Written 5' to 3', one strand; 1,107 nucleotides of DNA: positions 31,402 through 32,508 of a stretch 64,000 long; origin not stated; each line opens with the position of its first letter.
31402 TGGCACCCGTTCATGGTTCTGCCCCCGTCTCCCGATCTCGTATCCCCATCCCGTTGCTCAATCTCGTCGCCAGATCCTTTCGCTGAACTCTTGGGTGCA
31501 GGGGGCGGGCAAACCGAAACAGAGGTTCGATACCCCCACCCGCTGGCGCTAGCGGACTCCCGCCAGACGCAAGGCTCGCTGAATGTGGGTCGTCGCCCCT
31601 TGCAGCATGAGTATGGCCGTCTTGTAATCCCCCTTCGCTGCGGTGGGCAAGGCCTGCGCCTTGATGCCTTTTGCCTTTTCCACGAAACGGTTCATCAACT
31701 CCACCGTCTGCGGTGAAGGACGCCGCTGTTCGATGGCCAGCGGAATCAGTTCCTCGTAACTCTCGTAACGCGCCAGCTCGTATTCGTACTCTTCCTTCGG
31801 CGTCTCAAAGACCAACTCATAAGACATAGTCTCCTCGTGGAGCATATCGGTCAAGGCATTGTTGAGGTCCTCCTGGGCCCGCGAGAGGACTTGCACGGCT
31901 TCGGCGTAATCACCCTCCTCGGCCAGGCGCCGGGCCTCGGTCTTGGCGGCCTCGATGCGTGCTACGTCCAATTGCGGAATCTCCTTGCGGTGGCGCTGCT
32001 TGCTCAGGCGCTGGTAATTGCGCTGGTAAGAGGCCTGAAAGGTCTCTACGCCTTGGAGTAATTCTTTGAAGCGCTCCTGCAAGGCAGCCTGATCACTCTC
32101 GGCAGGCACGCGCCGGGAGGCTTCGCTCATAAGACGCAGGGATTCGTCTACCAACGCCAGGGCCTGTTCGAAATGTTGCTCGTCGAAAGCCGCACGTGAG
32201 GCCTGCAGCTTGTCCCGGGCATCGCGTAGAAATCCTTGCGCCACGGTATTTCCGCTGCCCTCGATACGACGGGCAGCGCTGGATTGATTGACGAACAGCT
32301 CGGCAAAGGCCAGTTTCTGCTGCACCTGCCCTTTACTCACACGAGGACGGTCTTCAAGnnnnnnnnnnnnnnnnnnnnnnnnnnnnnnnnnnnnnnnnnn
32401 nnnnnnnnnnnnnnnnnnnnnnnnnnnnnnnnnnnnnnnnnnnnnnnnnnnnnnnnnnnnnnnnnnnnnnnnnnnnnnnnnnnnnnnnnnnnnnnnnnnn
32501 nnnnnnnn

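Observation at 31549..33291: Lipoprotein combining a long disordered A/P/E-rich tether, a putative amicyanin-type blue-copper site and a C-terminal helical domain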

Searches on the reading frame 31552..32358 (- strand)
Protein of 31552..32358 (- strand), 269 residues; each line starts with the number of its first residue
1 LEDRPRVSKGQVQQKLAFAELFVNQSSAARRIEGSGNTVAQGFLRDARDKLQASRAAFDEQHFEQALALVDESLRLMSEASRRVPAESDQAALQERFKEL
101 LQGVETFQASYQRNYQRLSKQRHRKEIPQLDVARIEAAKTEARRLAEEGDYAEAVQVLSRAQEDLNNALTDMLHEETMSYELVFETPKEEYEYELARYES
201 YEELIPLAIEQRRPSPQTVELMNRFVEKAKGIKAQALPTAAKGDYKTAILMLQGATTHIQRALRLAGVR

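Call 41: predict_structure(alignment_id=A3)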
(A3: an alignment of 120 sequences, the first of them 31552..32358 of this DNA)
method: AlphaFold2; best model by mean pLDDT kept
length: 269 residues; sequences in the alignment: 120
mean_pLDDT: 91.3   pTM: 0.47
mean pLDDT of the five models: 91.3, 90.9, 90.2, 90.2, 89.5
residues with pLDDT >= 90: 208; 70-90: 43; 50-70: 12; < 50: 6
segments of 3 or more residues with pLDDT < 50: 1-3, 178-180
pLDDT, mean of each block of 10 residues (from residue 1): 67 96 94 91 98 98 97 96 83 94 94 87 70 96 94 95 92 62 85 97 97 97 98 98 97 97 94
secondary structure, 60 per line:
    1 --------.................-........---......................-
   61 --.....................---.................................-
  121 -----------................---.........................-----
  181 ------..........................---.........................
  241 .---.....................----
elements in order: H9-25 H27-34 H38-59 H63-83 H87-119 H132-147 H151-175 H187-212 H216-241 H245-265

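Call 44: fold_search(model_id=the predicted structure, library=pdb)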
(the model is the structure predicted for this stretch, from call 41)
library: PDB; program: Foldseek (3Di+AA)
matches with E <= 10: 63; with E <= 0.001: 0
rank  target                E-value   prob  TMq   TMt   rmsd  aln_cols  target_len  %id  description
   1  7unh_B                1.4e-01  0.72  0.24  0.26  21.4       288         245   16  De novo designed chlorophyll dimer protein in apo state, SP2 (released 2023-04-19)
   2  7unh_A                1.8e-01  0.66  0.24  0.26  21.2       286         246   17  De novo designed chlorophyll dimer protein in apo state, SP2 (released 2023-04-19)
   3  7uni_C                3.2e-01  0.51  0.24  0.26  21.1       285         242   15  De novo designed chlorophyll dimer protein with Zn pheophorbide a methyl ester, SP2-ZnPPaM (released 2023-04-19)
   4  8glt_1                3.4e-01  0.33  0.20  0.22  19.9       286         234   12  Backbone model of de novo-designed chlorophyll-binding nanocage O32-15 (released 2024-03-27)
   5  7uni_A                5.7e-01  0.35  0.24  0.26  20.9       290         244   15  De novo designed chlorophyll dimer protein with Zn pheophorbide a methyl ester, SP2-ZnPPaM (released 2023-04-19)
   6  9dbf                  7.6e-01  0.16  0.19  0.17  27.8       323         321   10  Zn-Bound Structure of a Single-Chain Tet4 Variant with an L42W Mutation (released 2025-08-06)
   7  7uni_B                1.0e+00  0.28  0.24  0.26  21.3       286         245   15  De novo designed chlorophyll dimer protein with Zn pheophorbide a methyl ester, SP2-ZnPPaM (released 2023-04-19)
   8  7uni_D                1.2e+00  0.18  0.21  0.23  20.8       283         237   14  De novo designed chlorophyll dimer protein with Zn pheophorbide a methyl ester, SP2-ZnPPaM (released 2023-04-19)
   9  4p9t_A                1.4e+00  0.16  0.20  0.22  20.2       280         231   10  Structure of the free form of the N-terminal VH1 domain of monomeric alpha-catenin (released 2015-04-29)
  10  2dgj_A                1.7e+00  0.15  0.20  0.21  18.0       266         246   13  Crystal structure of EbhA (756-1003 domain) from Staphylococcus aureus (released 2007-03-20)
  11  9dbd                  1.7e+00  0.09  0.18  0.15  29.2       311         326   12  Zn-Bound Structure of a Single-Chain Tet4 Variant with an H38E Mutation (released 2025-08-06)
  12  9q9v_A                2.8e+00  0.51  0.26  0.45   8.8       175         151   14  Crystal structure of Borrelia burgdorferi BB0238-BB0323 complex (released 2026-02-04)
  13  1vyk                  3.1e+00  0.12  0.14  0.28  17.9       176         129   13  CRYSTAL STRUCTURE OF PSBQ PROTEIN OF PHOTOSYSTEM II FROM HIGHER PLANTS (released 2005-05-26)
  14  7udn_A                3.1e+00  0.07  0.18  0.17  33.9       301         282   14  Crystal structure of designed helical repeat protein RPB_PLP1_R6 in alternative conformation 2 (released 2023-03-22)
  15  9v4j_B                3.1e+00  0.03  0.13  0.12  23.3       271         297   15  Prenyltransferase Ord1 Wild type-FSPP (released 2025-10-01)
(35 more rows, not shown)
